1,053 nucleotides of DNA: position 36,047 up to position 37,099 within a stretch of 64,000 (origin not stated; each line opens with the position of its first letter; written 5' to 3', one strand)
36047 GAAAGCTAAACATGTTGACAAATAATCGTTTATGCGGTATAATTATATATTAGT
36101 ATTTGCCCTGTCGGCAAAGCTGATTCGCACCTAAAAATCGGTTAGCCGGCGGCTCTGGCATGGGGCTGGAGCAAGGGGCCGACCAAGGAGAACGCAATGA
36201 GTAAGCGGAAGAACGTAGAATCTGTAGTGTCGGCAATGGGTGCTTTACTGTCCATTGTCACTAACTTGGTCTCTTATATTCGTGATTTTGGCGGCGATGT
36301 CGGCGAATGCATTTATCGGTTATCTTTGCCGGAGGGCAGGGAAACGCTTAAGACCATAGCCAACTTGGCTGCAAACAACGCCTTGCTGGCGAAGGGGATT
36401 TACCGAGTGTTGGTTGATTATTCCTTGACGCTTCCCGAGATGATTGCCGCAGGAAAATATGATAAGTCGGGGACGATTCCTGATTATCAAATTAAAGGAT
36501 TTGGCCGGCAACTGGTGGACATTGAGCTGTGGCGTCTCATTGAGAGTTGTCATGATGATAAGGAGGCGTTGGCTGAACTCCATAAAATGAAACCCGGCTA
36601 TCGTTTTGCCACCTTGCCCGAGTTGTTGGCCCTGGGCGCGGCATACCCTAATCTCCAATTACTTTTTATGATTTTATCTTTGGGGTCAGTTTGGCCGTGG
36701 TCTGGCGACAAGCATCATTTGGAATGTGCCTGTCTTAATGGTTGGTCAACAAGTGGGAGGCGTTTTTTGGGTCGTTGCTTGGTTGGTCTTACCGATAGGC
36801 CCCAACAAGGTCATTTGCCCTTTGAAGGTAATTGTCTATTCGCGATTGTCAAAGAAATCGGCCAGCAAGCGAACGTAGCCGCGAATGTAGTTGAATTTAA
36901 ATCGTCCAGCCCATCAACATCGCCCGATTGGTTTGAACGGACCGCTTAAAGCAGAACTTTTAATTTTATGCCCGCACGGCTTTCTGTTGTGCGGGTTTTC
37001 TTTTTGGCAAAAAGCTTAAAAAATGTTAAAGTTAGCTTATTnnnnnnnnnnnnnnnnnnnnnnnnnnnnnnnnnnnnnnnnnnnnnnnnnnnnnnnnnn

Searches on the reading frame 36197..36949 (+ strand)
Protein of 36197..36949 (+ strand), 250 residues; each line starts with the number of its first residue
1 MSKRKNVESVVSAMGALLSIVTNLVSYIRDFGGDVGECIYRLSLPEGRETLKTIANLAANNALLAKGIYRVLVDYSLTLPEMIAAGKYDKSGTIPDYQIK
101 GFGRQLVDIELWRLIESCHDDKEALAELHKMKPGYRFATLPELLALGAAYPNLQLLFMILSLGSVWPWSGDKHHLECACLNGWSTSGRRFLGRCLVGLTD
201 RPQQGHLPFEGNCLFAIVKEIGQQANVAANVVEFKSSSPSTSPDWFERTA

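Call 6: search_protein_families(library=pfam, proteins=[window:36197-36949:+], max_evalue=1)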
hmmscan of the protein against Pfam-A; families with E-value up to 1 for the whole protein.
window:36197-36949:+ (250 aa): 0 families

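Call 7: search_protein_families(library=ncbifam, proteins=[window:36197-36949:+], max_evalue=1)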
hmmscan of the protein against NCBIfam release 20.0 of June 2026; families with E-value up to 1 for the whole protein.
window:36197-36949:+ (250 aa): 3 families
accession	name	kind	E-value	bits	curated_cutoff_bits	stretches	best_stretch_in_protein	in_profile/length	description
TIGR02769.1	nickel_nikE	equivalog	0.00088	18.8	332.55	1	176-218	38-79/265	nickel import ATP-binding protein NikE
NF040682.1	PorA_Arch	equivalog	0.0035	16.3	550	1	5-99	259-352/387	pyruvate synthase subunit PorA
NF007739.0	PRK10419.1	subfamily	0.0087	15.6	354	1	176-219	39-81/268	nickel ABC transporter ATP-binding protein NikE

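Call 8: search_protein_families(library=phrogs, proteins=[window:36197-36949:+], max_evalue=1)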
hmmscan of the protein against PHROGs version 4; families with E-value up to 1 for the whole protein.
window:36197-36949:+ (250 aa): 1 family
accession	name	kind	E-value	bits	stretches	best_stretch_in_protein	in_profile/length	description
phrog_25940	-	unknown function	0.21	12.2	1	219-230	14-25/31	-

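Call 9: search_protein_families(library=padloc, proteins=[window:36197-36949:+], max_evalue=1)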
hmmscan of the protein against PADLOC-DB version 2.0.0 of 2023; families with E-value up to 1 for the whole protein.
window:36197-36949:+ (250 aa): 0 families

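Call 11: find_homologous_proteins(query=window:36197-36949:+)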
Query window:36197-36949:+ (250 aa): 8 proteins with E <= 0.001 among 790 candidates.
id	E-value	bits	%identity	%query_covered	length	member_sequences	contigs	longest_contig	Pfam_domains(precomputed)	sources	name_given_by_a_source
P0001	5.1e-158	542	100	95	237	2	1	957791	-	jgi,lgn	-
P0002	5.4e-44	169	50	70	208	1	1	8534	-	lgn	-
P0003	1.7e-40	157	49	69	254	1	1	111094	-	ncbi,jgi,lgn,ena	ncbi:MAG: hypothetical protein WCT16_02660 [Candidatus Buchananbacteria bacterium]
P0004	6.6e-39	152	52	66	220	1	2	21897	-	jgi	-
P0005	3.5e-36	143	47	65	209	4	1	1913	-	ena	-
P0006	1.9e-29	121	45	72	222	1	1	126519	-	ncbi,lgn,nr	ncbi:MAG: hypothetical protein Q7K65_02670 [Candidatus Buchananbacteria bacterium]|nr:hypothetical p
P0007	2.6e-11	62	43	45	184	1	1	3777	-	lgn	-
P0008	1.9e-6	46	38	50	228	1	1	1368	-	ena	-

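Call 32: search_solved_structures(query=A1, max_evalue=10)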
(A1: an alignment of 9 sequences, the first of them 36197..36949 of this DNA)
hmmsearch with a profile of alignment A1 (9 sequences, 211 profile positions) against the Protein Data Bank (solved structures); distinct sequences matched with E-value up to 10: 0.

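Call 45: predict_structure(alignment_id=A1)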
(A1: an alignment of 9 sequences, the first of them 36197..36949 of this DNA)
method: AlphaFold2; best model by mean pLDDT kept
length: 250 residues; sequences in the alignment: 9
mean_pLDDT: 68.2   pTM: 0.66
mean pLDDT of the five models: 68.2, 66.7, 66.3, 62.7, 57.6
residues with pLDDT >= 90: 32; 70-90: 99; 50-70: 70; < 50: 49
segments of 3 or more residues with pLDDT < 50: 197-213, 225-250
pLDDT, mean of each block of 10 residues (from residue 1): 54 55 67 75 76 65 76 91 85 71 89 72 83 90 91 78 77 72 60 58 35 73 51 32 30
secondary structure, 60 per line:
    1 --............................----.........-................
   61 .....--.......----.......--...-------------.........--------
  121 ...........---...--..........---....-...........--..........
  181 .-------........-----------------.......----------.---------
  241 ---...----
elements in order: H3-30 H35-43 H45-65 E68-74 H79-85 E88-90 E104-112 H121-131 E135-137 H140-149 H153-156 E158-168 E171-181 E189-196 E214-220

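Call 53: fold_search(model_id=the predicted structure, library=pdb)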
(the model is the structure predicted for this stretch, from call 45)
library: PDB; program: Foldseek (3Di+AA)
matches with E <= 10: 177; with E <= 0.001: 0
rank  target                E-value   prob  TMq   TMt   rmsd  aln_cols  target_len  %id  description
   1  5ux0_A                1.9e-01  0.08  0.13  0.07  17.1       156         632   10  X-ray crystal structure of Marinitoga piezophila Argonaute in complex with 5' OH guide RNA and target DNA (released 2017-05-03)
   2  5i4a_A                4.9e-01  0.04  0.10  0.05  16.9       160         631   11  X-ray crystal structure of Marinitoga piezophila Argonaute in complex with 5' OH guide RNA (released 2016-03-30)
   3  5i4a_C                4.9e-01  0.04  0.10  0.05  16.7       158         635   10  X-ray crystal structure of Marinitoga piezophila Argonaute in complex with 5' OH guide RNA (released 2016-03-30)
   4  2idj_D                7.0e-01  0.02  0.10  0.09  17.1       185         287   10  Crystal Structure of Rat Glycine N-Methyltransferase Apoprotein, Monoclinic Form (released 2006-12-19)
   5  3thr_D                7.5e-01  0.04  0.13  0.12  14.0       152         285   16  Crystal structure of rat native liver Glycine N-methyltransferase complexed with 5-methyltetrahydrofolate monoglutamat (released 2011-11-16)
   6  5ux0_D                7.9e-01  0.03  0.11  0.05  17.7       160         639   10  X-ray crystal structure of Marinitoga piezophila Argonaute in complex with 5' OH guide RNA and target DNA (released 2017-05-03)
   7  4biy_D                8.4e-01  0.08  0.16  0.18  16.8       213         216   10  Crystal structure of CpxAHDC (monoclinic form 2) (released 2014-02-12)
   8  4ndj                  1.1e+00  0.05  0.17  0.15  18.0       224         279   10  Crystal Structure of a computational designed engrailed homeodomain variant fused with YFP (released 2014-11-05)
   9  7zm7_G                1.1e+00  0.02  0.11  0.11  20.6       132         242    9  CryoEM structure of mitochondrial complex I from Chaetomium thermophilum (inhibited by DDM) (released 2022-11-30)
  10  3wfp_A                1.5e+00  0.04  0.10  0.06  14.0       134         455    7  tRNA processing enzyme (apo form 2) (released 2014-01-01)
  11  7zxg_A                1.5e+00  0.03  0.08  0.06  15.1        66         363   11  Pfs48/45 bound to Fab fragment of monoclonal antibody 10D8 (released 2022-06-22)
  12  6wf6_B                1.7e+00  0.10  0.14  0.22   6.0        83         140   11  Streptomyces coelicolor methylmalonyl-CoA epimerase (released 2020-07-08)
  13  1jc4_A                1.7e+00  0.08  0.13  0.20   7.4        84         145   11  Crystal Structure of Se-Met Methylmalonyl-CoA Epimerase (released 2001-07-11)
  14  6wf6_A                2.0e+00  0.06  0.13  0.19   6.1        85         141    9  Streptomyces coelicolor methylmalonyl-CoA epimerase (released 2020-07-08)
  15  3eyc_C                2.2e+00  0.10  0.13  0.20   4.3        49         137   20  New crystal structure of human tear lipocalin in complex with 1,4-butanediol in space group P21 (released 2009-10-06)
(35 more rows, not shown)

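Call 54: find_related_loci(query=A1, collection=genome_contigs, flank=6000)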
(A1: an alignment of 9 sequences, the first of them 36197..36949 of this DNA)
Query A1 (250 aa) in genome_contigs; peptide patterns used: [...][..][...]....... (x = any residue, [..] = any of these).
115 stretches matched a pattern; 16 encode a relative of the query (tblastn E <= 1e-3); 16 distinct loci.
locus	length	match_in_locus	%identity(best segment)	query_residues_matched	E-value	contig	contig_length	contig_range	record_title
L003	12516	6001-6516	49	2-174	6e-46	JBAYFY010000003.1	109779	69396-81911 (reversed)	MAG: Candidatus Buchananbacteria bacterium isolate SO_2016_GW1_112 scaffold00409_OW334_2016, whole genome shotgun sequen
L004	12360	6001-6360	48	54-170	2e-28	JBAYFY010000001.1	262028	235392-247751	MAG: Candidatus Buchananbacteria bacterium isolate SO_2016_GW1_112 scaffold00069_OW334_2016, whole genome shotgun sequen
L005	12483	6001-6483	39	6-166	1e-26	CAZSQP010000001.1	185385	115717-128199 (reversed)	MAG TPA_asm: uncultured Candidatus Saccharibacteria bacterium isolate SRP332253_co2_159 genome assembly, contig: NODE_31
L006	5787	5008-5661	36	1-197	2e-24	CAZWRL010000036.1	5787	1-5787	MAG TPA_asm: uncultured Gammaproteobacteria bacterium isolate binchicken_co21_262 genome assembly, contig: NODE_16911_le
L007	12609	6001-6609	33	1-194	2e-23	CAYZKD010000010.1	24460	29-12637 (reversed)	MAG TPA_asm: uncultured Candidatus Saccharibacteria bacterium isolate SRP141376_co1_334 genome assembly, contig: NODE_45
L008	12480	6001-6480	37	7-166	3e-20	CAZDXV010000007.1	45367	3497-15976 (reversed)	MAG TPA_asm: uncultured Candidatus Saccharibacteria bacterium isolate SRP141376_co2_224 genome assembly, contig: NODE_18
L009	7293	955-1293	41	50-166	1e-18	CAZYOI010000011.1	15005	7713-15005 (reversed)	MAG TPA_asm: uncultured Candidatus Saccharibacteria bacterium isolate SRP141376_co1_120 genome assembly, contig: NODE_78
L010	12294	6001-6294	47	69-166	2e-17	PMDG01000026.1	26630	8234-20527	MAG: Candidatus Peregrinibacteria bacterium isolate fen_1329 73.20120700_E2X.343_contig_103154, whole genome shotgun seq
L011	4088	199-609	36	64-192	1e-16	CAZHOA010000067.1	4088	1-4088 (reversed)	MAG TPA_asm: uncultured Candidatus Saccharibacteria bacterium isolate SRP193066_co2_442 genome assembly, contig: NODE_11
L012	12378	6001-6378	36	53-174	9e-16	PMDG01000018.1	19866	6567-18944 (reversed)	MAG: Candidatus Peregrinibacteria bacterium isolate fen_1329 73.20120700_E2X.343_contig_182714, whole genome shotgun seq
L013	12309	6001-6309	45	86-192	5e-14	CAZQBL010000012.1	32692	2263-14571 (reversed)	MAG TPA_asm: uncultured Gammaproteobacteria bacterium isolate SRP231805_co4_93 genome assembly, contig: k141_25402, whol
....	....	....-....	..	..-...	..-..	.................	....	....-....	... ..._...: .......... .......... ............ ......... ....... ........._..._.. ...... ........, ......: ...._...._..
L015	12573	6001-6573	45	2-182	1e-37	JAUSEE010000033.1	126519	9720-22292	MAG: Candidatus Buchananbacteria bacterium isolate E14_maxbin.167 E14_k141_354196, whole genome shotgun sequence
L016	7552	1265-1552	40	71-166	1e-8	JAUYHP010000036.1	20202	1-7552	MAG: bacterium isolate C24_maxbin.158_sub C24_k141_1112299, whole genome shotgun sequence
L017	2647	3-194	44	136-190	6e-7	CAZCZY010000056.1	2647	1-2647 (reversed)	MAG TPA_asm: uncultured Candidatus Saccharibacteria bacterium isolate binchicken_co165_436 genome assembly, contig: k141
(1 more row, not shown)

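Call 60: search_protein_families(library=pfam, alignment_id=A6, max_evalue=10)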
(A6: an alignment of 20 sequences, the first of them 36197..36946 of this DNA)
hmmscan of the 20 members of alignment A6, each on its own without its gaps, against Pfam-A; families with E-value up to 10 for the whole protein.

A. member 1, window:36197-36946:+ (250 aa): 0 families

B. families by the number of members that match (of 20 scanned): 4 families
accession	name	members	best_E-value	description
PF20155.4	TMP_3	1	0.068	Tape measure protein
PF24978.1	Death_Lrrd1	1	0.19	Lrrd1 death domain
PF05282.17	AAR2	1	0.2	AAR2 C-terminal repeat region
PF25451.1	SCP2_Rv3818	1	0.22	Rv3818-like, SCP2-like domain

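Call 82: list_cluster_members(proteins=[P0025, window:36197-36946:+, window:51177-51989:+, window:55769-56359:-, window:62443-63417:+])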
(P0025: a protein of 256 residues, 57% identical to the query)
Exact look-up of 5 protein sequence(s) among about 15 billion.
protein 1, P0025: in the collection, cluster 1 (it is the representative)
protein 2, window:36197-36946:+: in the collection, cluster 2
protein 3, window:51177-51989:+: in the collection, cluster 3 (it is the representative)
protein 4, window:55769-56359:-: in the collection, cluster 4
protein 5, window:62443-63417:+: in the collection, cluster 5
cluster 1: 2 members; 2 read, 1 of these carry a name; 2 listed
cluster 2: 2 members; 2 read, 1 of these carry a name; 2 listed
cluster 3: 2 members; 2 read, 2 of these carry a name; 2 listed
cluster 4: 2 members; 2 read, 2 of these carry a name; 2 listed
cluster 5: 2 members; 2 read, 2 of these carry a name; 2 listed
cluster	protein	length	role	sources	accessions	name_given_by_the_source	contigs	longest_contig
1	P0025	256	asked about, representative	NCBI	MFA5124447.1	MAG: hypothetical protein WC473_01285 [Patescibacteria group bacterium]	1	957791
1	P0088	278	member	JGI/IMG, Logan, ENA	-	-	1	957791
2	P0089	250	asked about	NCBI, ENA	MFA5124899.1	MAG: hypothetical protein WC473_03730 [Patescibacteria group bacterium]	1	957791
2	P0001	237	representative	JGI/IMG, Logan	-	-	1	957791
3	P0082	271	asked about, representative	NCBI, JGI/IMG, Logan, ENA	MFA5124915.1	MAG: hypothetical protein WC473_03810 [Patescibacteria group bacterium]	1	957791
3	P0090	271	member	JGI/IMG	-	hypothetical protein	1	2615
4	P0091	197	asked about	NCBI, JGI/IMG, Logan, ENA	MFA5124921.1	MAG: hypothetical protein WC473_03840 [Patescibacteria group bacterium]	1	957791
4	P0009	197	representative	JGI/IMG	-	hypothetical protein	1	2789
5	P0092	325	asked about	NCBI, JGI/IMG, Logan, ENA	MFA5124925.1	MAG: hypothetical protein WC473_03860 [Patescibacteria group bacterium]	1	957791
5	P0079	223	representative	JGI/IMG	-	hypothetical protein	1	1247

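Call 97: find_encoding_contigs(protein=P0002, flank=5000, max_places=1)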
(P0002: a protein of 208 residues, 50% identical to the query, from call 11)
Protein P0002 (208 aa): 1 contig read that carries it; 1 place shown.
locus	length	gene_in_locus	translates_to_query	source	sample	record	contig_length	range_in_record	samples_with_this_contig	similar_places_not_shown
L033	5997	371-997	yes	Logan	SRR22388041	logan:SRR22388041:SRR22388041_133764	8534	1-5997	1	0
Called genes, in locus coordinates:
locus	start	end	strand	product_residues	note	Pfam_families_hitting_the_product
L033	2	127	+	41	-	?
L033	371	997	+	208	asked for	-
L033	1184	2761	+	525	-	PF01676:Metalloenzyme, PF06415:iPGM_N, PF01663:Phosphodiest (weak)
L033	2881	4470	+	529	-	PF01676:Metalloenzyme, PF06415:iPGM_N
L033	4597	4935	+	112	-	-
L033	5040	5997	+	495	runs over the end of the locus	PF13632:Glyco_trans_2_3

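Call 98: find_encoding_contigs(protein=P0004, flank=5000, max_places=1)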
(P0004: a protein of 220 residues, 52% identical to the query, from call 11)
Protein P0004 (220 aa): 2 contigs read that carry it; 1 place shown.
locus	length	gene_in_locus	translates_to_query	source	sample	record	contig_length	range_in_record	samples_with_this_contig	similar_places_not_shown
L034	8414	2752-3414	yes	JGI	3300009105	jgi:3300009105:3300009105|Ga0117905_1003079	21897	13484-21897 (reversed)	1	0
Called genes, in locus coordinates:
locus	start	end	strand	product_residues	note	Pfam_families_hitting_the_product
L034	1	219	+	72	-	PF00162:PGK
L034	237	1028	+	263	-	PF04402:SIMPL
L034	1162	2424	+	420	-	PF03952:Enolase_N, PF00113:Enolase_C, PF13378:MR_MLE_C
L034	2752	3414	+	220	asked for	-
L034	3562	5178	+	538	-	PF01663:Phosphodiest (faint), PF01676:Metalloenzyme, PF06415:iPGM_N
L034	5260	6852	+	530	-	PF01676:Metalloenzyme, PF06415:iPGM_N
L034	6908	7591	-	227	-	PF00535:Glycos_transf_2, PF10111:Glyco_tranf_2_2, PF13641:Glyco_tranf_2_3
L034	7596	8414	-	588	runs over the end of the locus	PF13231:PMT_2, PF13424:TPR_12, PF13414:TPR_11, PF13424:TPR_12, PF00515:TPR_1, PF07719:TPR_2, PF13181:TPR_8, PF13424:TPR_12, +25 more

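Call 109: find_related_loci(query=A6, collection=viral_contigs, flank=5000)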
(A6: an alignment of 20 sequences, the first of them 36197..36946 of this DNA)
Query A6 (250 aa) in viral_contigs; peptide patterns used: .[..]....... (x = any residue, [..] = any of these).
3 stretches matched a pattern, but none encodes a relative of the query by tblastn (E <= 1e-3).
